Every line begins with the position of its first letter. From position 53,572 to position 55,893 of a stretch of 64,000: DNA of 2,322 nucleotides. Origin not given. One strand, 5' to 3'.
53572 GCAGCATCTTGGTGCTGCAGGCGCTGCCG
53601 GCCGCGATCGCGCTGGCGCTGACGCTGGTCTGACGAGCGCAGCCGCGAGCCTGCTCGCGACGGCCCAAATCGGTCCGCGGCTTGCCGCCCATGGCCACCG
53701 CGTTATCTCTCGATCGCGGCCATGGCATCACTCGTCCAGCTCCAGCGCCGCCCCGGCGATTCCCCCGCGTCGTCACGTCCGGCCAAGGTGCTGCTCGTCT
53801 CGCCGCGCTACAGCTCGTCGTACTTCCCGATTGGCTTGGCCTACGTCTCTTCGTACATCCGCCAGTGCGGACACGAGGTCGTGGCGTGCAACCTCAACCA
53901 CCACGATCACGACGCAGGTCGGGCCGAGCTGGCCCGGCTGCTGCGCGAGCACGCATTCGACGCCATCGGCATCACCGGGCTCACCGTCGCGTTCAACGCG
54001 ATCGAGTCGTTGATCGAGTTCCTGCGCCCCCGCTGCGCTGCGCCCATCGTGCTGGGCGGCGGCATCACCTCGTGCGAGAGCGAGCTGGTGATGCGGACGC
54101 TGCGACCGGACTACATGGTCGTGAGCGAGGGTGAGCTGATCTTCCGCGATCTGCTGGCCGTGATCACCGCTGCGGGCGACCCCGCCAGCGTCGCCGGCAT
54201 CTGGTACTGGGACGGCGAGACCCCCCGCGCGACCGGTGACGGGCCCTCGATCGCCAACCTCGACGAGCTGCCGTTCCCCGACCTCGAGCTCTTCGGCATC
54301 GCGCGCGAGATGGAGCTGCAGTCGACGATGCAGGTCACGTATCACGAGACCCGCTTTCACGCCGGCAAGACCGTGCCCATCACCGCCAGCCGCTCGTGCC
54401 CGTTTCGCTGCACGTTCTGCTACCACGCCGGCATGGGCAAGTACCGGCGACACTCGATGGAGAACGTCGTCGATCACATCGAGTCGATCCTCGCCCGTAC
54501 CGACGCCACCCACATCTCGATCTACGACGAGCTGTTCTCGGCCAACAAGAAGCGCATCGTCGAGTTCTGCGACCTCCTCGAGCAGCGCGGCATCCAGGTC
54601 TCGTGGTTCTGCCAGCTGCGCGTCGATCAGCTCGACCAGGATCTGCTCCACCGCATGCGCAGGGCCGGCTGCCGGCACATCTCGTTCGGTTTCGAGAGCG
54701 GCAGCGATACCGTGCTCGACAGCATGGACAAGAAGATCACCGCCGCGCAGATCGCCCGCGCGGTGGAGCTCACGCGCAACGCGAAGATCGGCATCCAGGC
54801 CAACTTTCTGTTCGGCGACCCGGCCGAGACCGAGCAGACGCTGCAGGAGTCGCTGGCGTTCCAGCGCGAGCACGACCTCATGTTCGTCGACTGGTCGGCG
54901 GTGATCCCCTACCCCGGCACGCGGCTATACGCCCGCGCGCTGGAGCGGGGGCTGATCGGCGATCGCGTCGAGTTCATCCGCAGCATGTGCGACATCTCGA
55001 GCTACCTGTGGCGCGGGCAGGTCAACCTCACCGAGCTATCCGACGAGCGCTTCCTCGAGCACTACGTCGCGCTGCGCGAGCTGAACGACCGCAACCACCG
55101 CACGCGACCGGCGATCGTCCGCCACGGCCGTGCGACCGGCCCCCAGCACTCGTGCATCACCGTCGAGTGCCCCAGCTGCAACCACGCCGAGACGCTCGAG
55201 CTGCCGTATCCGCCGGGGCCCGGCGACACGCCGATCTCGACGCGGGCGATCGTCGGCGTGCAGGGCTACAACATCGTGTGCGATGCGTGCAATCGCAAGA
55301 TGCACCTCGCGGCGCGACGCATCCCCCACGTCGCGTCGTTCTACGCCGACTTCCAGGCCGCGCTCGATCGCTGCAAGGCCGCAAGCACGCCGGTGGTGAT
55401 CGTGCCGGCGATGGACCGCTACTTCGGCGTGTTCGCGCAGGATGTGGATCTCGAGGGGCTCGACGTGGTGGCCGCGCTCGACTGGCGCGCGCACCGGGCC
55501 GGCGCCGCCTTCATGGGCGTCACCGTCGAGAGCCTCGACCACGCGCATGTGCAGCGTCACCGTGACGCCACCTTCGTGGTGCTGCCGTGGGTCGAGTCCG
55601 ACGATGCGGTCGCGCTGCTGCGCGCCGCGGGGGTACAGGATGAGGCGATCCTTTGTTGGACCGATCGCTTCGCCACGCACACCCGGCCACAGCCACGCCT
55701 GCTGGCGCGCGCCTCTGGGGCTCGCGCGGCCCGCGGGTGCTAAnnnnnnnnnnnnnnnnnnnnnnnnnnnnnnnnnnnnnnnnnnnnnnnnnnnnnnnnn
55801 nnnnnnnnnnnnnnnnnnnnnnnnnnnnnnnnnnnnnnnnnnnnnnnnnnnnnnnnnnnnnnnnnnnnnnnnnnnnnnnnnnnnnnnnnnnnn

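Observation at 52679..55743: TetR regulator, perfect 32-bp palindrome, DUF1304 membrane protein and a B12-binding radical SAM enzyme as one compact co-directional cassette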

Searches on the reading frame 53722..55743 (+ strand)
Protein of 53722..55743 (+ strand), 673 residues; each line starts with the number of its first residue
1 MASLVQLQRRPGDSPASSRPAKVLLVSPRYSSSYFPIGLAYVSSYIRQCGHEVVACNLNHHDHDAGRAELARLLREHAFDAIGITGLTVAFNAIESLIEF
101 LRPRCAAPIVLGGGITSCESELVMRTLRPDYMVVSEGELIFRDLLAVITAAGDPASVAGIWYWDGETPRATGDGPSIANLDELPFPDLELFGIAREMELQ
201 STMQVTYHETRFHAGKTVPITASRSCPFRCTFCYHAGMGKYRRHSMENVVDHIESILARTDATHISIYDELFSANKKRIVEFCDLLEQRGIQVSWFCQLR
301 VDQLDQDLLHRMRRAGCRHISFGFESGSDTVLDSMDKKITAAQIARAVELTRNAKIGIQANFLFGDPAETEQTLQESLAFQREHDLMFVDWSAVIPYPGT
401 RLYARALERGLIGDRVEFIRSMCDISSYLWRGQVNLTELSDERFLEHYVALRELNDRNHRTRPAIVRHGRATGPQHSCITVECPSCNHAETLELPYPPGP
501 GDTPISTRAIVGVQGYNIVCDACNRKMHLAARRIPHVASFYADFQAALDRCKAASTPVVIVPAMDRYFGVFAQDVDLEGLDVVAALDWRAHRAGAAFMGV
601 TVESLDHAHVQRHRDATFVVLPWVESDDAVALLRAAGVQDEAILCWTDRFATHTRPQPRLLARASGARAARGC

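Call 3: search_protein_families(library=pfam, proteins=[window:53722-55743:+], max_evalue=0.01)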
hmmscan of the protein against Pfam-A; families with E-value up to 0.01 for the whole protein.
window:53722-55743:+ (673 aa): 2 families
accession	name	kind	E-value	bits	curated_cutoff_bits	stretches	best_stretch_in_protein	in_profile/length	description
PF04055.27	Radical_SAM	-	1.5e-18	68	29.5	1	223-379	4-164/166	Radical SAM superfamily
PF02310.24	B12-binding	-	5.1e-15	55.8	32.1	1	33-144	11-120/121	B12 binding domain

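Call 4: search_protein_families(library=ncbifam, proteins=[window:53722-55743:+], max_evalue=0.01)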
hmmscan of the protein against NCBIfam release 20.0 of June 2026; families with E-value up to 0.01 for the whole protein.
window:53722-55743:+ (673 aa): 32 families (the best 25 are shown)
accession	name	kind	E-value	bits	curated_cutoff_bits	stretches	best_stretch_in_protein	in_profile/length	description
TIGR02026.1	BchE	equivalog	4.4e-41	141.3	481.35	1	31-416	17-397/497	magnesium-protoporphyrin IX monomethyl ester anaerobic oxidative cyclase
TIGR04072.2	rSAM_ladder_B12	equivalog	1.2e-39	136.2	360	2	210-434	173-400/443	lipid biosynthesis B12-binding/radical SAM protein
TIGR04479.1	bcpD_PhpK_rSAM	subfamily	1.3e-39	136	600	1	37-384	73-409/504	PhpK family radical SAM P-methyltransferase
TIGR03471.1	HpnJ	equivalog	1e-35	123.6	577.6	1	151-414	138-395/472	hopanoid biosynthesis associated radical SAM protein HpnJ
NF050148.1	rSAM_ApyD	equivalog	1.1e-35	123.2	750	1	70-405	67-392/645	RiPP biosynthesis radical SAM protein ApyD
TIGR04014.1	B12_SAM_MJ_0865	equivalog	1e-26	93.7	360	1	94-407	53-359/434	methyl-coenzyme M reductase glutamine C-methyltransferase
NF033070.1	rSAM_AprD4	equivalog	2.6e-26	92.5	500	1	218-415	197-400/456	AprD4 family radical SAM diol-dehydratase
TIGR04295.1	B12_rSAM_oligo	hypoth_equivalog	3.3e-23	82.1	400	1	35-406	24-384/422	TIGR04295 family B12-binding domain-containing radical SAM protein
TIGR04385.1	B12_rSAM_cofa1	equivalog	3.9e-22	79.1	450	1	34-380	18-360/438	B12 lower ligand biosynthesis radical SAM protein BzaD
TIGR04013.1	B12_SAM_MJ_1487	hypoth_equivalog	4.3e-21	75.2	251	1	88-403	53-354/382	TIGR04013 family B12-binding domain/radical SAM domain-containing protein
TIGR03975.1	rSAM_ocin_1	subfamily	5.2e-21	74.8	281.85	1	108-378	159-424/606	RiPP maturation radical SAM C-methyltransferase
NF038361.1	rSAM_Sden_1168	equivalog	1.3e-20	73.5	575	1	130-413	200-480/560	Sden_1168 family B12-binding radical SAM P-methyltransferase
TIGR04367.1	HpnR_B12_rSAM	equivalog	6.4e-19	67.8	650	1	36-404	22-371/490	hopanoid C-3 methylase HpnR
NF040546.1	rSAM_CUAEP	equivalog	5.6e-16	58.3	500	1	23-387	1-344/468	CUAEP/CCAEP-tail radical SAM (seleno)protein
NF033712.0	B12_rSAM_KedN5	subfamily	2.7e-14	52.3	700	1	69-373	52-359/624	KedN5 family methylcobalamin-dependent radical SAM C-methyltransferase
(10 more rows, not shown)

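Call 6: find_homologous_proteins(query=window:53722-55743:+, max_evalue=1e-10)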
Query window:53722-55743:+ (673 aa): 471 proteins with E <= 1e-10 among 8000 candidates; the best 120 are listed.
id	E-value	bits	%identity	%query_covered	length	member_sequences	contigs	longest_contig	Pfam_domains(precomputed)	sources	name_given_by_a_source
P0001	0.0e+0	1553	100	100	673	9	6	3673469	PF04055.28,PF02310.25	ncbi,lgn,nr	ncbi:MAG: cobalamin-dependent protein [Deltaproteobacteria bacterium]|nr:cobalamin-dependent protein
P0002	0.0e+0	1183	76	99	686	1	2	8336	PF04055.28,PF02310.25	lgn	-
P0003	0.0e+0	1164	76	97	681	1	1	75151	PF04055.28,PF02310.25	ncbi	-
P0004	0.0e+0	1151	76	98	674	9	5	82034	PF04055.28,PF02310.25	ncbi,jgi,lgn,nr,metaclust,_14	ncbi:MAG: cobalamin-dependent protein [Myxococcales bacterium]|nr:cobalamin-dependent protein [Myxoc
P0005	0.0e+0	1145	76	98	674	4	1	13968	PF04055.28,PF02310.25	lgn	-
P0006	1.1e-270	918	61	99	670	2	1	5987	PF04055.28,PF02310.25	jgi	jgi:anaerobic magnesium-protoporphyrin IX monomethyl ester cyclase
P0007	1.5e-268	911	62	93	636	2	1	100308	PF04055.28,PF02310.25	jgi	-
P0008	8.2e-267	905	59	98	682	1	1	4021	PF04055.28,PF02310.25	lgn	-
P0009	1.8e-261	887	59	97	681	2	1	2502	PF04055.28,PF02310.25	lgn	-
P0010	1.8e-252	858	59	97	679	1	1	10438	PF04055.28,PF02310.25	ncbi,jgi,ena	jgi:radical SAM superfamily enzyme YgiQ (UPF0313 family)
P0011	2.5e-250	851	58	97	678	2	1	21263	PF04055.28,PF02310.25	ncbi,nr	ncbi:MAG: B12-binding domain-containing radical SAM protein [Proteobacteria bacterium]|nr:B12-bindin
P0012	9.7e-249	845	57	97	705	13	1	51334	PF04055.28,PF02310.25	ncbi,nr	ncbi:MAG TPA: radical SAM protein [Polyangiaceae bacterium]|nr:radical SAM protein [Polyangiaceae ba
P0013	2.4e-247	841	56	96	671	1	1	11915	PF04055.28,PF02310.25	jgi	jgi:anaerobic magnesium-protoporphyrin IX monomethyl ester cyclase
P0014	1.2e-246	838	57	97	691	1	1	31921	PF04055.28,PF02310.25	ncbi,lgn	-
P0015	5.4e-245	833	56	97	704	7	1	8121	PF04055.28,PF02310.25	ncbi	-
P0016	6.8e-245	833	57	97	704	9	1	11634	PF04055.28,PF02310.25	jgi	-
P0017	1.2e-244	832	55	98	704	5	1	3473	PF04055.28,PF02310.25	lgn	-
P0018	6.6e-244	829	55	97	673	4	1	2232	PF04055.28,PF02310.25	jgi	jgi:radical SAM superfamily enzyme YgiQ (UPF0313 family)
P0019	4.5e-243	827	56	97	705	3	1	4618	PF04055.28,PF02310.25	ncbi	-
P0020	2.2e-242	824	56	97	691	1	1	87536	PF04055.28,PF02310.25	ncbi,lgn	-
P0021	2.7e-240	817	56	97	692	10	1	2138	PF04055.28,PF02310.25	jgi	jgi:radical SAM superfamily enzyme YgiQ (UPF0313 family)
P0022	3.6e-239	814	56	97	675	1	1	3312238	PF04055.28,PF02310.25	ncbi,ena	-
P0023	1.4e-231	789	54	97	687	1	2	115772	PF04055.28,PF02310.25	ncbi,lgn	ncbi:MAG: radical SAM protein [Myxococcota bacterium]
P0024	3.0e-223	761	54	93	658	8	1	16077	PF04055.28,PF02310.25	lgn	-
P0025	5.9e-220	750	53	94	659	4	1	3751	PF04055.28,PF02310.25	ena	-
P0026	6.8e-218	743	52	94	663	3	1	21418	PF04055.28,PF02310.25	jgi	-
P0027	1.1e-216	739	52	94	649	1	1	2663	PF04055.28,PF02310.25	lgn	-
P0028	1.1e-215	736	52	95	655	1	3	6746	PF04055.28,PF02310.25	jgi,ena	-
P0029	3.5e-215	734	52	94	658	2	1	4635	PF04055.28,PF02310.25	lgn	-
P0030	6.7e-214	730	52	95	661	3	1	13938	PF04055.28,PF02310.25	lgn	-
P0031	5.1e-209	714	50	93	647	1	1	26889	PF04055.28,PF02310.25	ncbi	-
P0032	1.1e-205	703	50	94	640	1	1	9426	PF04055.28,PF02310.25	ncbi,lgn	-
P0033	1.0e-202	693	49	95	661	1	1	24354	PF04055.28,PF02310.25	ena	-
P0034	2.5e-202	692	50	94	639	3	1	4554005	PF04055.28,PF02310.25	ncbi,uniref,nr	ncbi:B12-binding domain-containing radical SAM protein [Methylomonas rhizoryzae]|uniref:B12-binding 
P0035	1.1e-201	690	51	94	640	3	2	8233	PF04055.28,PF02310.25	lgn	-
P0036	1.1e-200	687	49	93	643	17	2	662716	PF04055.28,PF02310.25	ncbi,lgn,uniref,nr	ncbi:radical SAM protein [Methylomonas sp. OY6]|uniref:Radical SAM protein n=1 Tax=Methylomonas defl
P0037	3.5e-199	682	50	94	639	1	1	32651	PF04055.28,PF02310.25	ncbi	-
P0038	6.6e-198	677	48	94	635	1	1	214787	PF04055.28,PF02310.25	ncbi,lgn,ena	-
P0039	4.1e-196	671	49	94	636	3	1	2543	PF04055.28,PF02310.25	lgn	-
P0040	2.5e-195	669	48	94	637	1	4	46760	PF04055.28,PF02310.25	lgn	-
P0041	4.7e-195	668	48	94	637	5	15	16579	PF04055.28,PF02310.25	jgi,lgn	-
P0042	5.9e-195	668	48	94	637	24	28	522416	PF04055.28,PF02310.25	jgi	-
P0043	3.0e-194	665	48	94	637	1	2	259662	PF04055.28,PF02310.25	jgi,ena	-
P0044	7.9e-194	664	48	93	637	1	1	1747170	PF04055.28,PF02310.25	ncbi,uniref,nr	ncbi:B12-binding domain-containing radical SAM protein [Methylomonas fluvii]|uniref:B12-binding doma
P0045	5.1e-193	661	48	94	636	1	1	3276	PF04055.28,PF02310.25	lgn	-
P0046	2.6e-191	656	48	93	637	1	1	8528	PF04055.28,PF02310.25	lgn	-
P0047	2.1e-190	653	47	93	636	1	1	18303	PF04055.28,PF02310.25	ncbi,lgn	-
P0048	9.1e-188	644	46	93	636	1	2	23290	PF04055.28,PF02310.25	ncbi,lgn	-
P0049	2.3e-187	643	48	94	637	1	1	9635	PF04055.28,PF02310.25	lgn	-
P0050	5.1e-187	641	48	93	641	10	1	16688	PF04055.28,PF02310.25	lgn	-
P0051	3.6e-183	629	47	94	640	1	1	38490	PF04055.28,PF02310.25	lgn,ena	-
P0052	3.2e-182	626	48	87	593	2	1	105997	PF04055.28,PF02310.25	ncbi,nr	ncbi:hypothetical protein A1342_16000 [Methylomonas methanica]|nr:hypothetical protein A1342_16000 [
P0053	1.0e-181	624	46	93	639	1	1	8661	PF04055.28,PF02310.25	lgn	-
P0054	1.6e-181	623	52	82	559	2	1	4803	PF04055.28,PF02310.25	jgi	-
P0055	7.2e-181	621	45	94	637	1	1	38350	PF04055.28,PF08484.18,PF02310.25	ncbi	-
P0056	2.1e-175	603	43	93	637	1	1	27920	PF04055.28,PF02310.25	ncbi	-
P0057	3.7e-175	602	45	93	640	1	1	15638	PF04055.28,PF02310.25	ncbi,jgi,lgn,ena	-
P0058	4.8e-175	602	44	93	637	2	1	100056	PF04055.28,PF02310.25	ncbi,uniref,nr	ncbi:hypothetical protein CRU98_10685 [Arcobacter sp. CECT 8986]|uniref:B12-binding domain-containin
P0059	8.3e-175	601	44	93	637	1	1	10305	PF04055.28,PF02310.25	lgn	-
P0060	2.2e-174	600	44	93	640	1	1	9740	PF04055.28,PF02310.25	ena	-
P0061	3.6e-174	599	44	94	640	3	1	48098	PF04055.28,PF02310.25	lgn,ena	-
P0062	2.0e-173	596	43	93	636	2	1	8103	PF04055.28,PF02310.25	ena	-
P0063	6.7e-173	595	43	93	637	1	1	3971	PF04055.28,PF02310.25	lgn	-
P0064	8.4e-173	594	45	93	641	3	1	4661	PF04055.28,PF02310.25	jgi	-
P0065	4.7e-172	592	42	93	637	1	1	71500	PF04055.28,PF02310.25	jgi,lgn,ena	-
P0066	9.2e-172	591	45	93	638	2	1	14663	PF04055.28,PF02310.25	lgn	-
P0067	4.6e-171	589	44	94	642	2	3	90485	PF04055.28,PF02310.25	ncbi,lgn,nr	ncbi:MAG: B12-binding domain-containing radical SAM protein [Proteobacteria bacterium]|nr:B12-bindin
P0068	5.7e-171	588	44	93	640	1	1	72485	PF04055.28,PF02310.25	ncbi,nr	ncbi:MAG: B12-binding domain-containing radical SAM protein [Sulfurimonas sp.]|nr:B12-binding domain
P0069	8.1e-171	588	44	93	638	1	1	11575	PF04055.28,PF02310.25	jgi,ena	-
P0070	2.9e-170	586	43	93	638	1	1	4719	PF04055.28,PF02310.25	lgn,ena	-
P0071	2.4e-169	583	43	93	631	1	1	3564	PF04055.28,PF02310.25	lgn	-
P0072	9.2e-169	581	43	93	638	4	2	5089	PF04055.28,PF02310.25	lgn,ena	-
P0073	1.0e-166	574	43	91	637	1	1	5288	PF04055.28,PF02310.25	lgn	-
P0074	1.1e-166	574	43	93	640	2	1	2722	PF04055.28,PF02310.25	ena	-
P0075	5.9e-166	572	43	93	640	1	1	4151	PF04055.28,PF02310.25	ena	-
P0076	1.1e-165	571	42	94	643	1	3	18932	PF04055.28,PF02310.25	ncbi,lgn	-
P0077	1.2e-162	561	43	93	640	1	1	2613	PF04055.28,PF02310.25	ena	-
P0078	3.4e-156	540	49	71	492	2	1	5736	PF04055.28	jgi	-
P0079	3.6e-152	526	42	93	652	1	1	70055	PF04055.28,PF02310.25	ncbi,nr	ncbi:MAG: radical SAM protein [Magnetococcales bacterium]|nr:radical SAM protein [Magnetococcales ba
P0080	5.3e-152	526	48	76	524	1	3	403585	PF04055.28,PF02310.25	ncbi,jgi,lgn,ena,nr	ncbi:MAG: B12-binding domain-containing radical SAM protein [Sulfurimonas sp.]|nr:B12-binding domain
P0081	1.3e-147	511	39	94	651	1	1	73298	PF04055.28,PF02310.25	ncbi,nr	ncbi:MAG: B12-binding domain-containing radical SAM protein [Magnetococcales bacterium]|nr:B12-bindi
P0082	1.5e-141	491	55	61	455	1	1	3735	PF04055.28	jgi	jgi:hypothetical protein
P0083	6.2e-140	486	38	93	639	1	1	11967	PF04055.28,PF02310.25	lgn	-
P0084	1.5e-131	458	49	61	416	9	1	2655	PF04055.28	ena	-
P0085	2.5e-111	391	34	93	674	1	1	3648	PF04055.28,PF02310.25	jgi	jgi:radical SAM superfamily enzyme YgiQ (UPF0313 family)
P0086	2.4e-107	378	42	61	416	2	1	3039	PF04055.28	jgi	jgi:hypothetical protein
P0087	5.1e-107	377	43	61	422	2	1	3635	PF04055.28,PF02310.25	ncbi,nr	ncbi:MAG: radical SAM protein, partial [Magnetococcales bacterium]|nr:radical SAM protein [Magnetoco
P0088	2.8e-95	338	34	95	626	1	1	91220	PF04055.28,PF02310.25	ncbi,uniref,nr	ncbi:radical SAM protein [Heliobacillus mobilis]|uniref:Radical SAM protein n=1 Tax=Heliobacterium m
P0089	8.0e-89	317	37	76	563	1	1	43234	PF04055.28,PF02310.25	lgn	-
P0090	4.6e-87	311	37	70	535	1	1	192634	PF04055.28,PF02310.25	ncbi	ncbi:MAG: radical SAM protein [Candidatus Pacearchaeota archaeon]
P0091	4.6e-87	311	31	86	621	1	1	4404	PF04055.28,PF02310.25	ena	-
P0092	9.8e-86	307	34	77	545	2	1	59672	PF04055.28,PF02310.25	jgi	jgi:radical SAM superfamily enzyme YgiQ (UPF0313 family)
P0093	5.7e-85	304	34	76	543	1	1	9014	PF04055.28,PF02310.25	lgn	-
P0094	9.5e-85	303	35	79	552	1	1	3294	PF04055.28,PF02310.25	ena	-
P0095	1.3e-83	300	33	76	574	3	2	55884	PF04055.28,PF02310.25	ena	-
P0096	3.3e-83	298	34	77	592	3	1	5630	PF04055.28,PF02310.25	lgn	-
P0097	2.1e-82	296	34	76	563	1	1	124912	PF04055.28,PF02310.25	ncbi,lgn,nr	ncbi:MAG: radical SAM protein [Candidatus Saganbacteria bacterium]|nr:radical SAM protein [Candidatu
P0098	1.9e-81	293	37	77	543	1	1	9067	PF04055.28,PF02310.25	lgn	-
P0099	1.1e-80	290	36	70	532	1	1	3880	PF04055.28,PF02310.25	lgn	-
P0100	1.2e-80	290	34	78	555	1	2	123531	PF04055.28,PF02310.25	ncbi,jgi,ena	ncbi:MAG: radical SAM protein [Desulfotomaculaceae bacterium]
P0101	1.5e-80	290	36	69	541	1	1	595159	PF04055.28,PF02310.25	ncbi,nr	ncbi:MAG: radical SAM protein [Candidatus Eremiobacteraeota bacterium]|nr:radical SAM protein [Candi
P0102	1.7e-80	289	36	67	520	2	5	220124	PF04055.28,PF02310.25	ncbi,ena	-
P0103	1.8e-80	289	35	75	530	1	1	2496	PF04055.28,PF02310.25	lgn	-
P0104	3.5e-80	288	35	76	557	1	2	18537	PF04055.28,PF02310.25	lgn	-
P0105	1.1e-79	287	34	76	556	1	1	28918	PF04055.28,PF02310.25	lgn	-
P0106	1.3e-79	286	33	76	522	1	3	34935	PF04055.28,PF02310.25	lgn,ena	-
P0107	3.4e-79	285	35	71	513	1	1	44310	PF04055.28,PF02310.25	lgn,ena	-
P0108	5.1e-79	285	39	58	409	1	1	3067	PF04055.28,PF02310.25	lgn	-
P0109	1.0e-78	283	35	69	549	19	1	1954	PF04055.28,PF02310.25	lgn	-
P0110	3.6e-78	282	32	77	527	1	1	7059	PF04055.28,PF02310.25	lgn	-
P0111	2.5e-77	279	36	70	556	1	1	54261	PF04055.28,PF02310.25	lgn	-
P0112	7.3e-77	277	30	91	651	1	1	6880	PF04055.28,PF02310.25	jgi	jgi:radical SAM superfamily enzyme YgiQ (UPF0313 family)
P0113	1.4e-76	277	37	69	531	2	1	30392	PF04055.28,PF02310.25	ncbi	-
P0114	2.4e-76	276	34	68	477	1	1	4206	PF04055.28,PF02310.25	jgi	jgi:radical SAM superfamily enzyme YgiQ (UPF0313 family)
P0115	2.6e-75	272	31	76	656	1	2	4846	PF04055.28,PF02310.25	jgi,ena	-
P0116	2.8e-75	272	37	58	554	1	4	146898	PF04055.28,PF02310.25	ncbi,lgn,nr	ncbi:MAG: radical SAM protein [Pseudomonadota bacterium]|nr:radical SAM protein [Pseudomonadota bact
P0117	3.8e-75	272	34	74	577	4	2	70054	PF04055.28,PF02310.25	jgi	-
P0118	1.3e-74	270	35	69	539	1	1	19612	PF04055.28,PF02310.25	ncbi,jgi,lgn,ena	ncbi:MAG: radical SAM protein [bacterium]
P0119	2.9e-74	269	32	77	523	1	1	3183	PF04055.28,PF02310.25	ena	-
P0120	4.9e-73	265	36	69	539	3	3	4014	PF04055.28,PF02310.25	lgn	-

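Call 8: find_encoding_contigs(protein=P0004, flank=6000, max_places=3)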
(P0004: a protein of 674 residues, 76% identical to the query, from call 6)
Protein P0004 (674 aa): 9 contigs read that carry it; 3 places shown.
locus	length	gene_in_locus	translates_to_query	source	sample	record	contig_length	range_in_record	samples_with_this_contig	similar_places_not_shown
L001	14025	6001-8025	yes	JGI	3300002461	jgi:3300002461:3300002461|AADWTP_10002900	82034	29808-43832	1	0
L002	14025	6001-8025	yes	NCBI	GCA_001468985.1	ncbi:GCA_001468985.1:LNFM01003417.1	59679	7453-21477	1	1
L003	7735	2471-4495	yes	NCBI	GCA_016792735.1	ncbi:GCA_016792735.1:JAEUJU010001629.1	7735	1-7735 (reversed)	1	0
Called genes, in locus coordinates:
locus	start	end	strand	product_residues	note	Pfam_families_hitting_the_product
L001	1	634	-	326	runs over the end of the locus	-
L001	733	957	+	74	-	-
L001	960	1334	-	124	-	-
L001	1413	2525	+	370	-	-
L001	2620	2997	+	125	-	PF01978:TrmB (weak), PF03965:Penicillinase_R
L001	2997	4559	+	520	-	PF05569:Peptidase_M56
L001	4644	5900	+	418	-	PF17957:Big_7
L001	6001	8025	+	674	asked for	PF02310:B12-binding, PF04055:Radical_SAM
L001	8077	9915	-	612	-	-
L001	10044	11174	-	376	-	PF13524:Glyco_trans_1_2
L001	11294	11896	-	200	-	PF12917:YfbR-like (weak), PF13023:HD_3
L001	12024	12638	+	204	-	-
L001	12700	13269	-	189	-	-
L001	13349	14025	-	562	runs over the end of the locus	PF00929:RNase_T (faint)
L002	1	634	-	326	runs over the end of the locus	-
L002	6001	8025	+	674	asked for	PF02310:B12-binding, PF04055:Radical_SAM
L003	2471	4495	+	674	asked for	PF02310:B12-binding, PF04055:Radical_SAM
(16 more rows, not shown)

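Call 9: find_encoding_contigs(protein=P0003, flank=6000, max_places=2)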
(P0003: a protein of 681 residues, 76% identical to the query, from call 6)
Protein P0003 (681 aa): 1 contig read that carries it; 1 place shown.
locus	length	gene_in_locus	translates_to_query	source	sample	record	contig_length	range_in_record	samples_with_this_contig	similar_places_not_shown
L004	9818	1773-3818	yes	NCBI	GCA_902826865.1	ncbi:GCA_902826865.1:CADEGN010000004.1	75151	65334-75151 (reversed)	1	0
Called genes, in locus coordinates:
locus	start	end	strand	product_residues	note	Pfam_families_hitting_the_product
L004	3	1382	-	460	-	?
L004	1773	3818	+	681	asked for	PF02310:B12-binding, PF04055:Radical_SAM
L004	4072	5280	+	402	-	-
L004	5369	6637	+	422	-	-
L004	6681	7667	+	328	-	-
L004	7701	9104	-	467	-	-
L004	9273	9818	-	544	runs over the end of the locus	-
